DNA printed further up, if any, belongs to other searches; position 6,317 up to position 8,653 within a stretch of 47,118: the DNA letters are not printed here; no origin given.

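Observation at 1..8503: Two-partner secretion operon encoding a giant repeat-rich exoprotein whose C-terminal domain lies outside the window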

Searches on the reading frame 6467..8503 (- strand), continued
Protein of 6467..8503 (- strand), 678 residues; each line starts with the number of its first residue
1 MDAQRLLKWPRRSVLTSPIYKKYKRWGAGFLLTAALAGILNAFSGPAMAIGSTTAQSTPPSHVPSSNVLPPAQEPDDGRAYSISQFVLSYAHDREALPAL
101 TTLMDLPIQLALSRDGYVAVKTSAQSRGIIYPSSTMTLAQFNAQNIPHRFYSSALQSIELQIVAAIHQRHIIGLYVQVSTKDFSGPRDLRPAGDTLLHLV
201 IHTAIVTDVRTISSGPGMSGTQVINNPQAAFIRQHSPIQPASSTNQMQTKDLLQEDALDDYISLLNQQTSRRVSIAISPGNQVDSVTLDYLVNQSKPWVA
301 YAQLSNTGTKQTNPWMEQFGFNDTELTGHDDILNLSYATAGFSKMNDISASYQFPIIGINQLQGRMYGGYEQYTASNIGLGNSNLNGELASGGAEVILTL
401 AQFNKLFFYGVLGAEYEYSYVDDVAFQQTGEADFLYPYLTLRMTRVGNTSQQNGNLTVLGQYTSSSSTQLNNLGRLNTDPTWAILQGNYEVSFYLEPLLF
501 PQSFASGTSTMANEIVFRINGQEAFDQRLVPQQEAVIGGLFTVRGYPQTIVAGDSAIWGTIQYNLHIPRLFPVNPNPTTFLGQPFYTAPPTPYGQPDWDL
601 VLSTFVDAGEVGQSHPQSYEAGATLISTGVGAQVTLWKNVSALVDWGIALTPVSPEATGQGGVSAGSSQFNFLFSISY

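Call 27: search_protein_families(library=pfam, proteins=[L009:12495-12995:+, L009:13046-14548:+, L009:14670-15164:+, L009:15416-16348:+, L009:16311-16832:+, L009:16399-18705:+, L009:18669-19712:+, L009:19702-21195:+, L012:11334-13421:+, L012:13424-13882:+], max_evalue=0.01)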
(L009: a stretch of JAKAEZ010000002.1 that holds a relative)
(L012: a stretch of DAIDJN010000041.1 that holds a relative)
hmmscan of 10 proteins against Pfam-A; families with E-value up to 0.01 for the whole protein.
L009:12495-12995:+ (166 aa): 1 family
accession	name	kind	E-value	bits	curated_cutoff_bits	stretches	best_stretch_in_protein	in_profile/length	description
PF05591.17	T6SS_VipA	-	1.5e-57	194.2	24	1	11-161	2-153/155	Type VI secretion system, VipA, VC_A0107 or Hcp2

L009:13046-14548:+ (500 aa): 2 families
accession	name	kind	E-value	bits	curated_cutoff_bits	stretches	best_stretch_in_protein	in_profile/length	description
PF05943.17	VipB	-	1.6e-133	444.9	27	1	70-372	2-301/301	EvpB/VC_A0108, tail sheath N-terminal domain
PF18945.5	VipB_2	-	1.3e-44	151.4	27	1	382-493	2-112/112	EvpB/VC_A0108, tail sheath gpW/gp25-like domain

L009:14670-15164:+ (164 aa): 1 family
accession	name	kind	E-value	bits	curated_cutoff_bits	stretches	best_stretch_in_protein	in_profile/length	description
PF05638.18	T6SS_HCP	-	5.5e-35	120.9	23.5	1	6-139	1-129/129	Type VI secretion system effector, Hcp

L009:15416-16348:+ (310 aa): 1 family
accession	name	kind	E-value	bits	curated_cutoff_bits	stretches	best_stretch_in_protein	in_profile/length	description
PF07024.18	ImpE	-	8.7e-44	148.9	25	1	169-288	1-121/122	ImpE protein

L009:16311-16832:+ (173 aa): 1 family
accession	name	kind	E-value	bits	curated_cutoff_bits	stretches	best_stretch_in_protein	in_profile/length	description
PF04965.19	GPW_gp25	-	7.3e-17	61.4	27.2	1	49-150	2-95/96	Baseplate wedge protein gp25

L009:16399-18705:+ (768 aa): 1 family
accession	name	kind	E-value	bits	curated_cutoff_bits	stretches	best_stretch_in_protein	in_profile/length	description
PF05947.17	T6SS_TssF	-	3.3e-221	736.5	25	1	146-765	1-608/608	Type VI secretion system, TssF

L009:18669-19712:+ (347 aa): 1 family
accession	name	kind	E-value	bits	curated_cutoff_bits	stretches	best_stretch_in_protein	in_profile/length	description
PF06996.16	T6SS_TssG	-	1.5e-101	340.1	24.6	1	22-328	4-303/304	Type VI secretion, TssG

L009:19702-21195:+ (498 aa): 9 families
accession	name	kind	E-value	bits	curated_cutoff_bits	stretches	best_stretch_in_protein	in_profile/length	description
PF17871.7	AAA_lid_9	-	3.1e-30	104.6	22.8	1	383-475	1-93/104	AAA lid domain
PF13191.12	AAA_16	-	2.6e-10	41.5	32.6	1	221-268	2-52/167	AAA ATPase domain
PF00004.35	AAA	-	2.6e-10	41.3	21.2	1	244-375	2-124/131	ATPase family associated with various cellular activities (AAA)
PF05621.17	TniB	-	1.3e-05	25.2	22.4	0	310-380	117-185/189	Bacterial TniB protein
PF13401.12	AAA_22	-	2.2e-05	25.2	27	1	239-329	4-97/130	AAA domain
PF01637.24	ATPase_2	-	7e-05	23.2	33.2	0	222-263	2-43/225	ATPase domain predominantly from Archaea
PF23569.1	NBD_SMAX1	-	0.00045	20.4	27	1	225-288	16-79/212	SMAX1 nucleotide binding domain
PF25201.1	nSTAND6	-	0.0022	18.5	27.7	0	223-329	3-118/148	Novel STAND NTPase 6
PF05729.18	NACHT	-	0.0093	16.3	26.7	0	244-271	4-31/167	NACHT domain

L012:11334-13421:+ (695 aa): 4 families
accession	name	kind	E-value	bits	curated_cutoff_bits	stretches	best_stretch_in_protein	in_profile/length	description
PF05954.17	Phage_GPD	-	5.9e-98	328.3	30.1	1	30-326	1-300/305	Phage tail baseplate hub (GPD)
PF22178.3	Gp5_trimer_C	-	1.9e-25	89.7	30.9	1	471-582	1-112/112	Bacteriophage T4 gp5 C-terminal trimerisation domain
PF04717.18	Phage_base_V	-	3.2e-15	56.7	23.8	1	387-454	12-75/75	Type VI secretion system/phage-baseplate injector OB domain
PF20093.5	DUF6484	-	6e-05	24.1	27.6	1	430-451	38-59/61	Domain of unknown function (DUF6484)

L012:13424-13882:+ (152 aa): 1 family
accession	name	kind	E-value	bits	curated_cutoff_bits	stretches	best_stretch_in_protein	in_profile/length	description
PF14107.11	DUF4280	-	1.3e-34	119.5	26.3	1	29-146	1-109/109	Domain of unknown function (DUF4280)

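Call 34: find_encoding_contigs(protein=P0018, flank=10000, max_places=1)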
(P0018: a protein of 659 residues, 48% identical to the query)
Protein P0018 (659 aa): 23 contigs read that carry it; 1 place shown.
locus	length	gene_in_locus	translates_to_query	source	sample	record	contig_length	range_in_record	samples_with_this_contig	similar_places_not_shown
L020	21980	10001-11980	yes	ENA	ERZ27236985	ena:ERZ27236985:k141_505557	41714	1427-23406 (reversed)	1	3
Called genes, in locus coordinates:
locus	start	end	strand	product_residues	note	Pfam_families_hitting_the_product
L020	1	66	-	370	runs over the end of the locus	-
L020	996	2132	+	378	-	PF13145:Rotamase_2 (weak)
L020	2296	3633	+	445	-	PF00155:Aminotran_1_2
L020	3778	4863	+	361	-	PF02771:Acyl-CoA_dh_N (weak)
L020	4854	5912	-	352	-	PF20597:pAdhesive_15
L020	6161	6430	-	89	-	-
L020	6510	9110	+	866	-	PF10150:RNase_E_G, PF20833:RNase_E_G_Thio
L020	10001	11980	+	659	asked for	PF03865:ShlB (faint)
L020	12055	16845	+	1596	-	-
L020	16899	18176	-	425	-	PF00275:EPSP_synthase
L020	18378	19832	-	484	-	PF08448:PAS_4 (faint), PF00512:HisKA, PF02518:HATPase_c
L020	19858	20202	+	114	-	-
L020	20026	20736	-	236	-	PF00072:Response_reg, PF00486:Trans_reg_C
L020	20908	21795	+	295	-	PF01513:NAD_kinase, PF20143:NAD_kinase_C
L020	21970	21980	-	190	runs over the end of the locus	PF04343:DUF488, PF22751:DUF488-N3a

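Call 35: find_encoding_contigs(protein=P0022, flank=10000, max_places=1)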
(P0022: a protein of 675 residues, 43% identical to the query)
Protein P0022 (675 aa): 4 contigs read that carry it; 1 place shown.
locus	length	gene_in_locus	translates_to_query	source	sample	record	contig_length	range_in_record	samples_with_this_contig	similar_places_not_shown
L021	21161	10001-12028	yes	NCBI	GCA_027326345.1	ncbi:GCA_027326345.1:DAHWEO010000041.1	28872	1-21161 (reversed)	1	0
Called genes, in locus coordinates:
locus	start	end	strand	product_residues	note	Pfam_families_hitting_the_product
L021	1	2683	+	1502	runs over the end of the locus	-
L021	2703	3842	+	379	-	PF00535:Glycos_transf_2, PF07719:TPR_2 (faint), PF00515:TPR_1 (faint)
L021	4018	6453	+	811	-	PF17764:PriA_3primeBD, PF00270:DEAD, PF04851:ResIII, PF00271:Helicase_C, PF18074:PriA_C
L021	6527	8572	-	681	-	PF13428:TPR_14 (faint)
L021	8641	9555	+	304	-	PF02673:BacA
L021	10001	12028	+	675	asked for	PF03865:ShlB (weak)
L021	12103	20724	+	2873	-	PF05860:TPS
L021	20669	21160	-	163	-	?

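Call 36: find_encoding_contigs(protein=P0032, flank=10000, max_places=1)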
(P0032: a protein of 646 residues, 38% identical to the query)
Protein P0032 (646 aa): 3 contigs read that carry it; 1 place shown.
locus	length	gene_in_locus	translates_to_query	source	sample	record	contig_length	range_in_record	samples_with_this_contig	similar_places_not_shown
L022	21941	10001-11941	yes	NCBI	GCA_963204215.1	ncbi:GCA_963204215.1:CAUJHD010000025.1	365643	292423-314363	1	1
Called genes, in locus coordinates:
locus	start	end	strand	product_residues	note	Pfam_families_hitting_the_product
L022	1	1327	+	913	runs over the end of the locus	PF12895:ANAPC3 (faint), PF13428:TPR_14 (faint), PF13432:TPR_16 (faint), PF14559:TPR_19 (faint), PF07719:TPR_2 (faint), PF13181:TPR_8 (faint), PF23914:TPR_CcmH_CycH (faint), PF13485:Peptidase_MA_2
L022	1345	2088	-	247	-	PF03737:RraA-like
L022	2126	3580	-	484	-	PF00171:Aldedh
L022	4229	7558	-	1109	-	PF17757:UvrB_inter, PF02559:CarD_TRCF_RID, PF00270:DEAD, PF04851:ResIII, PF00271:Helicase_C, PF03461:TRCF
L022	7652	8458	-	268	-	PF05721:PhyH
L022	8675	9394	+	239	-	PF01483:P_proprotein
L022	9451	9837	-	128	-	-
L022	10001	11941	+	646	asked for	PF03865:ShlB (weak)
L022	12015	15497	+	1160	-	PF05860:TPS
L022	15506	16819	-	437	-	PF18082:NAT_N, PF18164:GNAT_C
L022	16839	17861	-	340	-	-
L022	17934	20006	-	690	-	PF01011:PQQ (faint), PF13360:PQQ_2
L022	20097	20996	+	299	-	PF00459:Inositol_P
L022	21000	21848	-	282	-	PF00588:SpoU_methylase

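Call 44: search_solved_structures(query=window:6467-8503:-, max_evalue=0.1)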
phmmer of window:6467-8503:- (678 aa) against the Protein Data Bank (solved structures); distinct sequences matched with E-value up to 0.1: 0.

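Call 49: predict_structure(alignment_id=A2)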
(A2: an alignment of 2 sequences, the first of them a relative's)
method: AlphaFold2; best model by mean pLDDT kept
length: 454 residues; sequences in the alignment: 2
mean_pLDDT: 44.9   pTM: 0.36
mean pLDDT of the five models: 44.9, 43.5, 41.9, 41.8, 41.2
residues with pLDDT >= 90: 1; 70-90: 66; 50-70: 68; < 50: 319
segments of 3 or more residues with pLDDT < 50: 1-66, 69-73, 76-86, 92-101, 103-314, 416-427, 452-454
pLDDT, mean of each block of 10 residues (from residue 1): 28 26 33 36 27 37 45 45 46 43 44 43 32 27 30 38 34 32 34 28 29 26 28 25 28 37 37 35 31 35 36 49 69 78 66 66 85 80 85 84 78 50 48 61 65 45
secondary structure, 60 per line:
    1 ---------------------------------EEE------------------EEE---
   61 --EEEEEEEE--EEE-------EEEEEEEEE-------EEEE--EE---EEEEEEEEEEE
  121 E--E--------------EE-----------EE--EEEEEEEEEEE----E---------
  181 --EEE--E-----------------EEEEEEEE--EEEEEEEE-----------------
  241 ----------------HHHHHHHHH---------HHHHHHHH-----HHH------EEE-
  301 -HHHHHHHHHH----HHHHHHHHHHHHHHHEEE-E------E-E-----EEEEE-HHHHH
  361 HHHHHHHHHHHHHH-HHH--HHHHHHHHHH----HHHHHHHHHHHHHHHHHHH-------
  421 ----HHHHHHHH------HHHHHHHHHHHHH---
elements in order: E34-36 E55-57 E63-70 E73-75 E83-91 E99-102 E110-121 E156-166 E183-185 E206-213 E216-223 H257-265 H275-282 E297-299 H302-311 H316-330 E331-333 E350-354 H356-374 H381-390 H395-413 H425-432 H439-451
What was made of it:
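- Tried and rejected: Mean pLDDT was 45, too poor for a fold search (call 49).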

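Call 58: search_protein_families(library=pfam, proteins=[L014:12924-14129:+, L014:14277-15752:-, L014:16027-17292:+, L014:17368-18000:+, L014:19071-20048:+, L014:19155-21158:-, L016:11267-12073:-, L016:12223-13524:-, L017:11278-12732:+], max_evalue=0.001)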
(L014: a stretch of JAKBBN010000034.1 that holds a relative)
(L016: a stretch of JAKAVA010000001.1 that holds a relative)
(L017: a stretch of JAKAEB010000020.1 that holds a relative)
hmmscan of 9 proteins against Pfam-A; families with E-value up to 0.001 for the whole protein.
L014:12924-14129:+ (401 aa): 2 families
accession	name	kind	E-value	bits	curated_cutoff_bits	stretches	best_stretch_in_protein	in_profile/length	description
PF07992.20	Pyr_redox_2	-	1.9e-24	87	26.1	1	40-325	3-283/291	Pyridine nucleotide-disulphide oxidoreductase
PF00070.33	Pyr_redox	-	1e-06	29.6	22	1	181-252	2-67/82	Pyridine nucleotide-disulphide oxidoreductase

L014:14277-15752:- (491 aa): 0 families

L014:16027-17292:+ (421 aa): 1 family
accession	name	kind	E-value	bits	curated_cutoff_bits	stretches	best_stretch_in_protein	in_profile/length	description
PF06379.18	RhaT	-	1.2e-64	219.2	27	2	4-248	4-241/344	L-rhamnose-proton symport protein (RhaT)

L014:17368-18000:+ (210 aa): 4 families
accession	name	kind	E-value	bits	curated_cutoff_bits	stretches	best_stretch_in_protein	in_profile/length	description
PF13899.12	Thioredoxin_7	-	4.9e-15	55.9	27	1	90-172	1-81/83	Thioredoxin-like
PF03190.21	Thioredox_DsbH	-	9.3e-08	32.6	27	1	85-151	16-82/163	Protein of unknown function, DUF255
PF13098.12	Thioredoxin_2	-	1.8e-07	31.9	27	1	102-193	1-103/104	Thioredoxin-like domain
PF00085.26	Thioredoxin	-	6.7e-06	26.5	23.5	1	104-194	16-101/103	Thioredoxin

L014:19071-20048:+ (325 aa): 0 families

L014:19155-21158:- (667 aa): 0 families

L016:11267-12073:- (268 aa): 1 family
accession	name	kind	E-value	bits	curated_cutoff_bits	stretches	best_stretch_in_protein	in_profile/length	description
PF06778.18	Chlor_dismutase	-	9.5e-55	185.6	25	1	67-255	4-188/189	Chlorite dismutase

L016:12223-13524:- (433 aa): 2 families
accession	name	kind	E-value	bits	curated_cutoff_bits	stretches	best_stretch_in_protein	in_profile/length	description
PF01743.26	PolyA_pol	-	6.9e-35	120.6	23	1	48-167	2-126/126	Poly A polymerase head domain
PF12627.12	PolyA_pol_RNAbd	-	4.3e-09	36.4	22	1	195-251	2-58/64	Probable RNA and SrmB- binding site of polymerase A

L017:11278-12732:+ (484 aa): 4 families
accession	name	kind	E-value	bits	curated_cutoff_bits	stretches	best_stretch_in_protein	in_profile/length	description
PF07992.20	Pyr_redox_2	-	1.2e-49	169.8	26.1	1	34-356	2-291/291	Pyridine nucleotide-disulphide oxidoreductase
PF00070.33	Pyr_redox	-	7.7e-13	49.2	22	1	194-277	2-71/82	Pyridine nucleotide-disulphide oxidoreductase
PF01266.30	DAO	-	6.8e-09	36.1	27.9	1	245-316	148-230/353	FAD dependent oxidoreductase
PF22366.1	NDH2_C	-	2.3e-06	28.1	27.7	1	380-436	2-59/62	NDH2 C-terminal domain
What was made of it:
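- In L014, tssA is followed by the same NDH2-like gene that follows tpsA in stand-alone loci (call 58).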

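Call 61: find_encoding_contigs(protein=P0009, flank=10000, max_places=2)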
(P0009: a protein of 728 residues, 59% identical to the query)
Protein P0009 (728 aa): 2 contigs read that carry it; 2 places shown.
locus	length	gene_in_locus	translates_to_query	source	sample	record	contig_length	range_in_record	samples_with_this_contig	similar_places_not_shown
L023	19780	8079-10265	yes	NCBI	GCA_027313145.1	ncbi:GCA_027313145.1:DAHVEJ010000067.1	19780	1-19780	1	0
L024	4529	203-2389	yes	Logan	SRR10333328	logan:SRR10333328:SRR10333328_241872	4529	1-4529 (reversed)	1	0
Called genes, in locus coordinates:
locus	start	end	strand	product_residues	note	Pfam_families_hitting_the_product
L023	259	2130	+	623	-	PF00456:Transketolase_N, PF13292:DXP_synthase_N (weak), PF00676:E1_dh (weak), PF02779:Transket_pyr, PF02780:Transketolase_C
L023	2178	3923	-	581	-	PF05048:NosD (weak), PF13229:Beta_helix (weak)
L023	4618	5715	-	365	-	PF00535:Glycos_transf_2, PF13641:Glyco_tranf_2_3 (weak)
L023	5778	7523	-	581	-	PF05524:PEP-utilisers_N, PF00391:PEP-utilizers, PF02896:PEP-utilizers_C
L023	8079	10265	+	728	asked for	PF03865:ShlB (faint)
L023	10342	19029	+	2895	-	PF05860:TPS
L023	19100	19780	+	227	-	?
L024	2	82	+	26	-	?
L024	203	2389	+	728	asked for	PF03865:ShlB (faint)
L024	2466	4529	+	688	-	?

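Call 62: find_encoding_contigs(protein=P0015, flank=10000, max_places=2)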
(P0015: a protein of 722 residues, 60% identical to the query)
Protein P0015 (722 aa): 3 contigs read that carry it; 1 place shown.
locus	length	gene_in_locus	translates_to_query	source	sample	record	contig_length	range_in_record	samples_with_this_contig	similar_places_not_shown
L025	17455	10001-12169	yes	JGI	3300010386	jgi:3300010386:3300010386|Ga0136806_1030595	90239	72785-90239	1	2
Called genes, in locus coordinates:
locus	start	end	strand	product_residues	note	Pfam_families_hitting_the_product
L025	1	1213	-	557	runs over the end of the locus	-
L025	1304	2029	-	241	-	PF00535:Glycos_transf_2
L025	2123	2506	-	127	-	PF01106:NifU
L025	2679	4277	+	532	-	PF00009:GTP_EFTU, PF01926:MMR_HSR1 (weak), PF22042:EF-G_D2, PF03144:GTP_EFTU_D2, PF16658:RF3_C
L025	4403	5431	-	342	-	-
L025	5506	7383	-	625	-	PF00654:Voltage_CLC, PF00571:CBS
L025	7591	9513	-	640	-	PF00654:Voltage_CLC, PF00571:CBS (faint)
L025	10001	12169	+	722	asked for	PF03865:ShlB (faint)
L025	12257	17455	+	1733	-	?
